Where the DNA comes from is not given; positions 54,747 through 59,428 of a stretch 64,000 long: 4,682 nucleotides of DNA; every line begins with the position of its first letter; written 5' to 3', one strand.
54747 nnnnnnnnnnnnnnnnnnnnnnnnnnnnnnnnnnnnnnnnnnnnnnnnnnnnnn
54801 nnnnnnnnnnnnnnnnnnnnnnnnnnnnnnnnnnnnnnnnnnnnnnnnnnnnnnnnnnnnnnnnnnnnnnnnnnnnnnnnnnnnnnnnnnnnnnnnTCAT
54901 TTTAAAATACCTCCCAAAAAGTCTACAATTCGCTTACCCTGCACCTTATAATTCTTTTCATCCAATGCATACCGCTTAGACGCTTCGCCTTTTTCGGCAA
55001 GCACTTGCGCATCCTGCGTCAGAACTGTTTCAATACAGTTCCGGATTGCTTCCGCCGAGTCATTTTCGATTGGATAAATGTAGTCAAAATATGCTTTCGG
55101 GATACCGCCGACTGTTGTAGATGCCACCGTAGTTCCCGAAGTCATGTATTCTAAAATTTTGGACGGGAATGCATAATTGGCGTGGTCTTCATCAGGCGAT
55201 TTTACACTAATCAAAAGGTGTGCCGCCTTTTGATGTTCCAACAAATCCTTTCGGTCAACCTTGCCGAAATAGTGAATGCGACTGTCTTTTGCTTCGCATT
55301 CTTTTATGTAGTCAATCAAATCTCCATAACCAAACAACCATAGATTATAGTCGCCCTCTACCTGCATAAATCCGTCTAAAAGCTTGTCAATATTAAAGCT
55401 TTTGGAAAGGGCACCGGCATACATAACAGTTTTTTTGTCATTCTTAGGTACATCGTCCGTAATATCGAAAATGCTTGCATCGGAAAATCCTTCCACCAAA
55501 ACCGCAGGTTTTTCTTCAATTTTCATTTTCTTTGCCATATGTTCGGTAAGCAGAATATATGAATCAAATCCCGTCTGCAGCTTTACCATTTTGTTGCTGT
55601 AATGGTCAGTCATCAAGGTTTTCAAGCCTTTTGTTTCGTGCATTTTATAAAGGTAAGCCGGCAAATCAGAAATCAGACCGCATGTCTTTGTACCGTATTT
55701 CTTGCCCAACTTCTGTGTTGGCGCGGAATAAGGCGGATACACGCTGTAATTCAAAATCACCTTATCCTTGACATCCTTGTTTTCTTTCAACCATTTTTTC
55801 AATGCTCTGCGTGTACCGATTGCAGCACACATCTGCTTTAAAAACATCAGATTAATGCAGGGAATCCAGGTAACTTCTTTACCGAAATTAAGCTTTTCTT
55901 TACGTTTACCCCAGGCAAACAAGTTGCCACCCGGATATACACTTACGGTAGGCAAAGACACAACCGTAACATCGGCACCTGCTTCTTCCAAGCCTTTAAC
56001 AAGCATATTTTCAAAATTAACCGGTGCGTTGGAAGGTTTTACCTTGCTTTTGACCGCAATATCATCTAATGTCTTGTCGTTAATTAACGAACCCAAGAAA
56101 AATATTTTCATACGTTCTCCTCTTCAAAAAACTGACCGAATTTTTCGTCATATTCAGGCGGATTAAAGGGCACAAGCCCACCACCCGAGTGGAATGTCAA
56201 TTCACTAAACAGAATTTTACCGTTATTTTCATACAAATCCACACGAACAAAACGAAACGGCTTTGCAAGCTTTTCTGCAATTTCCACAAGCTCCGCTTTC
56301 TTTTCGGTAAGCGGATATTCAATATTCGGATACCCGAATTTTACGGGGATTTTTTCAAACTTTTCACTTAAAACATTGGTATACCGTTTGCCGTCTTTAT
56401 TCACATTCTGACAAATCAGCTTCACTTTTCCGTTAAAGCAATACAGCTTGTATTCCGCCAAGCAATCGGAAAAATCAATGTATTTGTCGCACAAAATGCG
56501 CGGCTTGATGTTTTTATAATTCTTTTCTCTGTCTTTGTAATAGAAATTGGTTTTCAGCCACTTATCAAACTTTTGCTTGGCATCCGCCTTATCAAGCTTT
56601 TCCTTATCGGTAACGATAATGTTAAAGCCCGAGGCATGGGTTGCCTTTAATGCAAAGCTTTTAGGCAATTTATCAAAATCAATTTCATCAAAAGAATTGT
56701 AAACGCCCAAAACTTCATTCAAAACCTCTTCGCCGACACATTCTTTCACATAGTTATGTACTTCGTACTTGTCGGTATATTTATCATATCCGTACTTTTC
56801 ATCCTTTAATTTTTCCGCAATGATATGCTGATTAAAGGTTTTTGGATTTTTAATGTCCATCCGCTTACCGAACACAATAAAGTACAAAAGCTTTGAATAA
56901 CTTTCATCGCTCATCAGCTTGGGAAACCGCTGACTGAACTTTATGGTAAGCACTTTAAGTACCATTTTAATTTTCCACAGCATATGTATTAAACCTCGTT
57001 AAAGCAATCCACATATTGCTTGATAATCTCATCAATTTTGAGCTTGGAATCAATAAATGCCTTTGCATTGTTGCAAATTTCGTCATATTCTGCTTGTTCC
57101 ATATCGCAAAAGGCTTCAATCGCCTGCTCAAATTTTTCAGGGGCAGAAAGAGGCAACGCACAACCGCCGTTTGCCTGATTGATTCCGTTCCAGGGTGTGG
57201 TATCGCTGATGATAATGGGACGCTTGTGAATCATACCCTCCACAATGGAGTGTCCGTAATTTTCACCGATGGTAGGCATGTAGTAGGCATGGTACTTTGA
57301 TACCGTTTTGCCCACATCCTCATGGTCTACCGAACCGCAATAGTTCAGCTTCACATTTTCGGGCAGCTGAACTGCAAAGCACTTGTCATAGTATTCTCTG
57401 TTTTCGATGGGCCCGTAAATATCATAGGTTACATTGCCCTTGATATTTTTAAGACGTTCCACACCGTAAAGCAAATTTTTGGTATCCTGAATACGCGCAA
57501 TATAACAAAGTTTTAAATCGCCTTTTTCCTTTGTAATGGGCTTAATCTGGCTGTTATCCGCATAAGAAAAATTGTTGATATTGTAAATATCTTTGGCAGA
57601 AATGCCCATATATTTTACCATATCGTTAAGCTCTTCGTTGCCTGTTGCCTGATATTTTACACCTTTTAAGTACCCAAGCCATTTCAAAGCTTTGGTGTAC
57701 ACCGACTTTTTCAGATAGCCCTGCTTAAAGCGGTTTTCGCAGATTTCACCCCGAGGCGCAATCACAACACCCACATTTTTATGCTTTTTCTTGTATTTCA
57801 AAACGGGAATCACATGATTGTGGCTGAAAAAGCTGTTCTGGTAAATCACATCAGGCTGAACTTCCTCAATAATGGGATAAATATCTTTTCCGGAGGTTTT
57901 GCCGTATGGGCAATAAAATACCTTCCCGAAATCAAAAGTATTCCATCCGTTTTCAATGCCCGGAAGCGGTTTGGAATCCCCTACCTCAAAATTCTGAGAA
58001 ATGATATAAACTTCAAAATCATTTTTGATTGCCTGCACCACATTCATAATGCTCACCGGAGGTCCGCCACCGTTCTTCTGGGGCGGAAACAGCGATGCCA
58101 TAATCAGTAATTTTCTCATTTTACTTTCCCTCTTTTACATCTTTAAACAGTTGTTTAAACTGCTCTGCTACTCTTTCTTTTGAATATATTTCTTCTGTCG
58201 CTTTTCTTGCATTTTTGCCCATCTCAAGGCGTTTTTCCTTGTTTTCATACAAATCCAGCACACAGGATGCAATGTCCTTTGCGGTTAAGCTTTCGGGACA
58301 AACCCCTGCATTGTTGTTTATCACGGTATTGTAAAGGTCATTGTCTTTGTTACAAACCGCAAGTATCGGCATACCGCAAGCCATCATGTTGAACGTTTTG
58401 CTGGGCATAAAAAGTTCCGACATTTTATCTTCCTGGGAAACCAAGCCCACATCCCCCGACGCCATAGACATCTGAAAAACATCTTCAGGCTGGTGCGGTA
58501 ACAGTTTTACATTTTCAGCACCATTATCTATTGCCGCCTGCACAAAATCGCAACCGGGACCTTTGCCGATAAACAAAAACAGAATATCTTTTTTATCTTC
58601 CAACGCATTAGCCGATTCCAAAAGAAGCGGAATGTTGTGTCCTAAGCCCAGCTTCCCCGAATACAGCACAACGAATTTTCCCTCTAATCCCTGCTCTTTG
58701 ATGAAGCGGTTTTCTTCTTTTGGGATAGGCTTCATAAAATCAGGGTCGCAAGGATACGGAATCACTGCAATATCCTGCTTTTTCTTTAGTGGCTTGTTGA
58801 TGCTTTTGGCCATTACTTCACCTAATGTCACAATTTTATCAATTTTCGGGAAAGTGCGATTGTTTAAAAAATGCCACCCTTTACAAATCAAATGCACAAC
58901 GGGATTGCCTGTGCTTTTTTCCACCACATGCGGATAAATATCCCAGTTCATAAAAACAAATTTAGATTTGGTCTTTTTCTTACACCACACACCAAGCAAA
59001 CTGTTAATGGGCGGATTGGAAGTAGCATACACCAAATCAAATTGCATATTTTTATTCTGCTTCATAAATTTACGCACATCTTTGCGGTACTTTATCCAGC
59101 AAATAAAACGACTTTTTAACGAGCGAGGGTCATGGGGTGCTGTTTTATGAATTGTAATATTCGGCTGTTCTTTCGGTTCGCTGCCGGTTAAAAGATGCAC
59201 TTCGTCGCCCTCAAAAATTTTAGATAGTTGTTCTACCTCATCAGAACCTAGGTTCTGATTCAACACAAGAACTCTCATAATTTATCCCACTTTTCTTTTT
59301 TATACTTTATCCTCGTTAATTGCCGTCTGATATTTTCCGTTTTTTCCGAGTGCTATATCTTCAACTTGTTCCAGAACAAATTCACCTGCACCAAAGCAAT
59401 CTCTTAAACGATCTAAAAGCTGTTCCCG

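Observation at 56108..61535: Three carboxylate-activating enzymes (ATP-grasp, CapK-like adenylase, TupA-like ATP-grasp) in one glycan operon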

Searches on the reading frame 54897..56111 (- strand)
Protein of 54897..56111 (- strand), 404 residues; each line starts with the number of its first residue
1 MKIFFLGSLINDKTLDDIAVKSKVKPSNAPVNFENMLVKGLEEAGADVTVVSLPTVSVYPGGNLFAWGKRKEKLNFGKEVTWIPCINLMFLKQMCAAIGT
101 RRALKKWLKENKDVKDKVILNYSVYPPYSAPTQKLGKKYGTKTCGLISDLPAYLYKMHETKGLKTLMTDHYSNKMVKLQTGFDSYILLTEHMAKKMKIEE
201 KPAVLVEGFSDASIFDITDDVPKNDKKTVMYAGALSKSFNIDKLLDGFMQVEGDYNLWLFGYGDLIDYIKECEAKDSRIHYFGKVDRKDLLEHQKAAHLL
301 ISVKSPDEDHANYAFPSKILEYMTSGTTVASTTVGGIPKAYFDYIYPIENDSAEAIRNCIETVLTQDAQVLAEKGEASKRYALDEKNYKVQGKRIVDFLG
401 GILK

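Call 3: search_protein_families(library=pfam, proteins=[window:54897-56111:-], max_evalue=0.01)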
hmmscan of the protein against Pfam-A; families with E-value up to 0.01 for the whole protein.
window:54897-56111:- (404 aa): 2 families
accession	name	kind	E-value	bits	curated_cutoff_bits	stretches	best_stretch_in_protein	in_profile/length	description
PF13692.12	Glyco_trans_1_4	-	7.1e-10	39.7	27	1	227-364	2-140/142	Glycosyl transferases group 1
PF00534.26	Glycos_transf_1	-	1.3e-09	38.3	26.4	1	223-367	12-159/172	Glycosyl transferases group 1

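Call 5: search_protein_families(library=ncbifam, proteins=[window:54897-56111:-], max_evalue=0.001)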
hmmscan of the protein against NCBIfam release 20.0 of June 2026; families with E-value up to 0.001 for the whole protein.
window:54897-56111:- (404 aa): 3 families
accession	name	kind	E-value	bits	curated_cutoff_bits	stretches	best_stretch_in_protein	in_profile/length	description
NF047684.1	TeichurnBiosyTuaC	equivalog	2.8e-08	33.1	550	1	224-372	217-360/391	teichuronic acid biosynthesis protein TuaC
TIGR04157.1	glyco_rSAM_CFB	subfamily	1.8e-05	23.9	400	1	223-295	224-299/406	TIGR04157 family glycosyltransferase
NF007640.0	PRK10307.1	subfamily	3.1e-05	23.1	276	1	224-387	227-392/411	WcaI family glycosyltransferase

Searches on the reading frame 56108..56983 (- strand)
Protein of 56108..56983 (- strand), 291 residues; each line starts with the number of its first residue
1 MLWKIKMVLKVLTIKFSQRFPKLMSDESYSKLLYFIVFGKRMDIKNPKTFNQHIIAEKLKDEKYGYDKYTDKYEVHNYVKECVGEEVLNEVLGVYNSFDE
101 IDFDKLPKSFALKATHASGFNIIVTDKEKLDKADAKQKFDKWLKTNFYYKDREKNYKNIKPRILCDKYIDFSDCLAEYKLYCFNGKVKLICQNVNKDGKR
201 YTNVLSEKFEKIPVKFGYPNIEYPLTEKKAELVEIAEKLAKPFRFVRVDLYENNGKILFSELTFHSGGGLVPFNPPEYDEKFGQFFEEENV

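Call 3: search_protein_families(library=pfam, proteins=[window:56108-56983:-], max_evalue=0.01)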
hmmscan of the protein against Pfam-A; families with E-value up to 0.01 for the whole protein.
window:56108-56983:- (291 aa): 1 family
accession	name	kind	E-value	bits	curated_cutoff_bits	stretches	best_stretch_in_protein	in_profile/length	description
PF14305.11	ATPgrasp_TupA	-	7.2e-46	157.1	25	1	56-286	5-240/241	TupA-like ATPgrasp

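Call 5: search_protein_families(library=ncbifam, proteins=[window:56108-56983:-], max_evalue=0.001)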
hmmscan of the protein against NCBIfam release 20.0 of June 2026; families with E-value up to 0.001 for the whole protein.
window:56108-56983:- (291 aa): 0 families

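Call 11: search_solved_structures(query=window:56108-56983:-, max_evalue=1)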
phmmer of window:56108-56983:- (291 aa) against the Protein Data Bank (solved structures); distinct sequences matched with E-value up to 1: 4.
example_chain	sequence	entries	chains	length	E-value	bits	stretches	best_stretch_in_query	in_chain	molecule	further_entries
4oog_C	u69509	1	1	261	0.023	17.3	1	68-169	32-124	Ribonuclease 3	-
5t16_A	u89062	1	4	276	0.025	17.1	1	68-169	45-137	Ribonuclease 3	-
5viu_A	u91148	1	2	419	0.045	16.3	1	201-285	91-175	Acetylornithine aminotransferase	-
6xb4_A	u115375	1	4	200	0.41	13.2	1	106-159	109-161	Poxin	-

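Call 52: search_solved_structures(query=A1, max_evalue=1)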
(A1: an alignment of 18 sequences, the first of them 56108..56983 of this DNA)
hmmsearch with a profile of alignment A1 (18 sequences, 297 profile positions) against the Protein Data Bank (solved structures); distinct sequences matched with E-value up to 1: 1.
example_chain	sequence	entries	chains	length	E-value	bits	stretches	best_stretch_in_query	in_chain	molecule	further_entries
1h4p_A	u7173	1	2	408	0.6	12.4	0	69-126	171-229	GLUCAN 1,3-BETA-GLUCOSIDASE I/II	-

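Call 87: search_dna_similar(query=window:56108-56983:-, collection=plasmids, mode=protein, max_rows=15, max_evalue=1e-10)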
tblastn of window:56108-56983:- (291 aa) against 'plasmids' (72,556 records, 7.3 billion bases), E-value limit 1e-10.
Records with a match: 135; places in all: 215; records where one place covers at least 80% of the query: 134.
Best place of each record, by identity: <60% 135.
By first word of the organism name: Klebsiella 85; Brachyspira 9; Pantoea 5; Caballeronia 5; Escherichia 5; Duffyella 3; Proteus 2; Enterobacter 2; Polymorphobacter 2; Lactococcus 1; and 16 more.
By predicted mobility (MOB-suite, as given by PLSDB): conjugative 63; non-mobilizable 57; mobilizable 15.
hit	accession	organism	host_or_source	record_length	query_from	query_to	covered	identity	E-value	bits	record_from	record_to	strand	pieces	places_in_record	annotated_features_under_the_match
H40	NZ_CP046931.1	Brachyspira hyodysenteriae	Sus scrofa domesticus,Fecal swab,feces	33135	12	287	95%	39.8%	3e-42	161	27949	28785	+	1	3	ATP-grasp fold amidoligase family protein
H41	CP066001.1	Lactococcus garvieae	-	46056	24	285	90%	41.7%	1e-48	180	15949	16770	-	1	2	glycosyl transferase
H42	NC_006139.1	Desulfotalea psychrophila LSv54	-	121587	1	291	100%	36.5%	3e-41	159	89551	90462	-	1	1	ATP-grasp fold amidoligase family protein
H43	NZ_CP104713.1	Brachyspira hyodysenteriae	pig,faecal swab,feces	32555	27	286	89%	38.1%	2e-33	136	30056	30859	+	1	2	ATP-grasp fold amidoligase family protein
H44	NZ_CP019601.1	Brachyspira hyodysenteriae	pig,plasmid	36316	27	286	89%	38.1%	2e-33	136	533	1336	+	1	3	ATP-grasp fold amidoligase family protein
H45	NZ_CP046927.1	Brachyspira hyodysenteriae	Sus scrofa domesticus,Fecal swab,feces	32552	27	286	89%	38.1%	2e-33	135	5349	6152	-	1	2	ATP-grasp fold amidoligase family protein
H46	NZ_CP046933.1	Brachyspira hyodysenteriae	Sus scrofa domesticus,Fecal swab,feces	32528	27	283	88%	38.5%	2e-33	136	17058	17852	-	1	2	ATP-grasp fold amidoligase family protein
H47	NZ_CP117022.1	Brachyspira hyodysenteriae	pig,faecal swab,feces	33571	27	283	88%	38.5%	1e-33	136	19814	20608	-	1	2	ATP-grasp fold amidoligase family protein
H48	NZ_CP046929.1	Brachyspira hyodysenteriae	Sus scrofa domesticus,Fecal swab,feces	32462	27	283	88%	38.5%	2e-33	135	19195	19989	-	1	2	ATP-grasp fold amidoligase family protein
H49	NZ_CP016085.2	Brachyspira hyodysenteriae ATCC 27164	Sus scrofa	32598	27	283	88%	38.5%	2e-33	135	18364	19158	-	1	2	ATP-grasp fold amidoligase family protein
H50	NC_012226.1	Brachyspira hyodysenteriae WA1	-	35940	27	283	88%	38.5%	2e-33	135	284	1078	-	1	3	none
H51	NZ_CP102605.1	Pantoea sp. SOD02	cell culture,urban freshwater stream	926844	5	270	91%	36.8%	2e-30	127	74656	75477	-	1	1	ATP-grasp fold amidoligase family protein | oligosaccharide flippase family protein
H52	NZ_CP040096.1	Pantoea sp. SO10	whole organism,soil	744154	13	270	89%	37.5%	6e-30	126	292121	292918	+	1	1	ATP-grasp fold amidoligase family protein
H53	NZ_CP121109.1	Pantoea sp. X85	metagenomic assembly,rabbit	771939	13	270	89%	37.2%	2e-29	124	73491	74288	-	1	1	ATP-grasp fold amidoligase family protein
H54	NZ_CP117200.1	Pantoea sp. SS70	Solanum tuberosum L.,cell culture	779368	13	270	89%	36.8%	3e-29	124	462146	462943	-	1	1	ATP-grasp fold amidoligase family protein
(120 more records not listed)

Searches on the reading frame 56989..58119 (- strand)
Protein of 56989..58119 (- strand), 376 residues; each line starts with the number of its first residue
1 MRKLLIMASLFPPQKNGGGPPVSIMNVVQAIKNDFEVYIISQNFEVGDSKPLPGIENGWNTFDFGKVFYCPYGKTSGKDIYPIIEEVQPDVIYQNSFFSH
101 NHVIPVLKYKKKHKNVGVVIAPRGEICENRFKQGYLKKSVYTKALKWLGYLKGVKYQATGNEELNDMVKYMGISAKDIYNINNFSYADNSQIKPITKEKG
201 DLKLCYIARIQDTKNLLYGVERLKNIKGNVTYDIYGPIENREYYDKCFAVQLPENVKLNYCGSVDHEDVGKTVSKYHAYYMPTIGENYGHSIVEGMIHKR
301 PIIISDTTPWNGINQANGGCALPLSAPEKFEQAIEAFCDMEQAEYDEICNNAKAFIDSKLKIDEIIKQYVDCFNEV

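Call 3: search_protein_families(library=pfam, proteins=[window:56989-58119:-], max_evalue=0.01)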
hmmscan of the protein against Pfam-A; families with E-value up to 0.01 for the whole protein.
window:56989-58119:- (376 aa): 2 families
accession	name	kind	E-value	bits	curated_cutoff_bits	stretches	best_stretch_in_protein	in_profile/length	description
PF00534.26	Glycos_transf_1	-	1.5e-10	41.3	26.4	1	192-353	6-170/172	Glycosyl transferases group 1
PF13692.12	Glyco_trans_1_4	-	2.2e-09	38.1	27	1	203-336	3-138/142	Glycosyl transferases group 1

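Call 5: search_protein_families(library=ncbifam, proteins=[window:56989-58119:-], max_evalue=0.001)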
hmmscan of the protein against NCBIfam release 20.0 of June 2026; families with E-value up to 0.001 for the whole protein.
window:56989-58119:- (376 aa): 5 families
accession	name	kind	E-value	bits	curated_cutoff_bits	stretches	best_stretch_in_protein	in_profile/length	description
NF046085.1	XrtY_assoc_Gly1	equivalog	2.3e-17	62.9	400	1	112-376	120-384/387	XrtY-associated glycosyltransferase XYAG1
NF041010.1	glycosy_Agl16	equivalog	1e-09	37.8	575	1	158-353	139-329/352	glycosylation protein Agl16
NF038295.1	EPS_HpsP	equivalog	3.7e-06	26.2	550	1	139-375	141-386/388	hormogonium polysaccharide biosynthesis glycosyltransferase HpsP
NF041876.1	EPS_EpsE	equivalog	3.8e-06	26.4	400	1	196-359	209-379/389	exopolysaccharide biosynthesis GT4 family glycosyltransferase EpsE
NF053513.1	Gtran_IagA_BgsA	equivalog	0.00057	19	460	0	250-375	212-330/333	LTA glycolipid anchor biosynthesis glycosyltransferase, IagA/BgsA family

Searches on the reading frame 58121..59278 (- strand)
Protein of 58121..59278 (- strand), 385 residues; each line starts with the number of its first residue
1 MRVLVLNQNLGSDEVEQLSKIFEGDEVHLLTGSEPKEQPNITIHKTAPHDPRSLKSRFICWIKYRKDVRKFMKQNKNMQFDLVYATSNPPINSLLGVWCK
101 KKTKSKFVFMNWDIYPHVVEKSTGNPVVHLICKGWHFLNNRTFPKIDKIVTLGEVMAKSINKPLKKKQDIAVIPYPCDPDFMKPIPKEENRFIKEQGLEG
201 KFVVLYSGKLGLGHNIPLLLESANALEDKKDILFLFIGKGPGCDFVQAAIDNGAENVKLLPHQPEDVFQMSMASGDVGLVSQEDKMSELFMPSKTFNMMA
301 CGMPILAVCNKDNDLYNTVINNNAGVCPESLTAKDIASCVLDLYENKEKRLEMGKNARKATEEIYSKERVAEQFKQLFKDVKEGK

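Call 3: search_protein_families(library=pfam, proteins=[window:58121-59278:-], max_evalue=0.01)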
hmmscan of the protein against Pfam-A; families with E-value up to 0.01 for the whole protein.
window:58121-59278:- (385 aa): 3 families
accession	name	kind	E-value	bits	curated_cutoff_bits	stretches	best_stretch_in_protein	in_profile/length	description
PF00534.26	Glycos_transf_1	-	1.1e-10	41.8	26.4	1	193-359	6-171/172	Glycosyl transferases group 1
PF13692.12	Glyco_trans_1_4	-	1.1e-07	32.6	27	1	202-346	2-142/142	Glycosyl transferases group 1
PF13524.12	Glyco_trans_1_2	-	0.00027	21.4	25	1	256-374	28-142/144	Glycosyl transferase-like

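Call 5: search_protein_families(library=ncbifam, proteins=[window:58121-59278:-], max_evalue=0.001)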
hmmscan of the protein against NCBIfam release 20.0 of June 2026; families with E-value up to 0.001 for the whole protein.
window:58121-59278:- (385 aa): 9 families
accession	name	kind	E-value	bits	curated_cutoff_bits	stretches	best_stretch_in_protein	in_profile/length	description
NF007640.0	PRK10307.1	subfamily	3.6e-33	115.1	276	1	141-381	167-407/411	WcaI family glycosyltransferase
TIGR04007.1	wcaI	equivalog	9.2e-13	47.6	800.45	1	146-374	174-401/407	colanic acid biosynthesis glycosyltransferase WcaI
NF053787.1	GlcN_PG_synth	equivalog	7.1e-11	41.5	480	1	141-381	139-359/361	N-acetylglucosaminyl phosphatidylglycerol synthase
TIGR04063.1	stp3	hypoth_equivalog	5.6e-09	35.4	442.05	1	41-381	55-395/397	TIGR04063 family PEP-CTERM/XrtA system glycosyltransferase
TIGR03999.1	thiol_BshA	equivalog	2.2e-08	33.4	273.7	1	146-381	145-373/375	N-acetyl-alpha-D-glucosaminyl L-malate synthase BshA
TIGR03088.1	stp2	hypoth_equivalog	1.2e-06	27.9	409.05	1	199-380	192-372/374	TIGR03088 family PEP-CTERM/XrtA system glycosyltransferase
TIGR04157.1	glyco_rSAM_CFB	subfamily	0.0002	20.5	400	0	140-377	164-405/406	TIGR04157 family glycosyltransferase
NF012028.0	PRK15484.1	subfamily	0.00023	20.4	618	0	166-380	159-377/380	lipopolysaccharide N-acetylglucosaminyltransferase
TIGR02149.1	glgA_Coryne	subfamily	0.00031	20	302.4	0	145-381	144-390/391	glycogen synthase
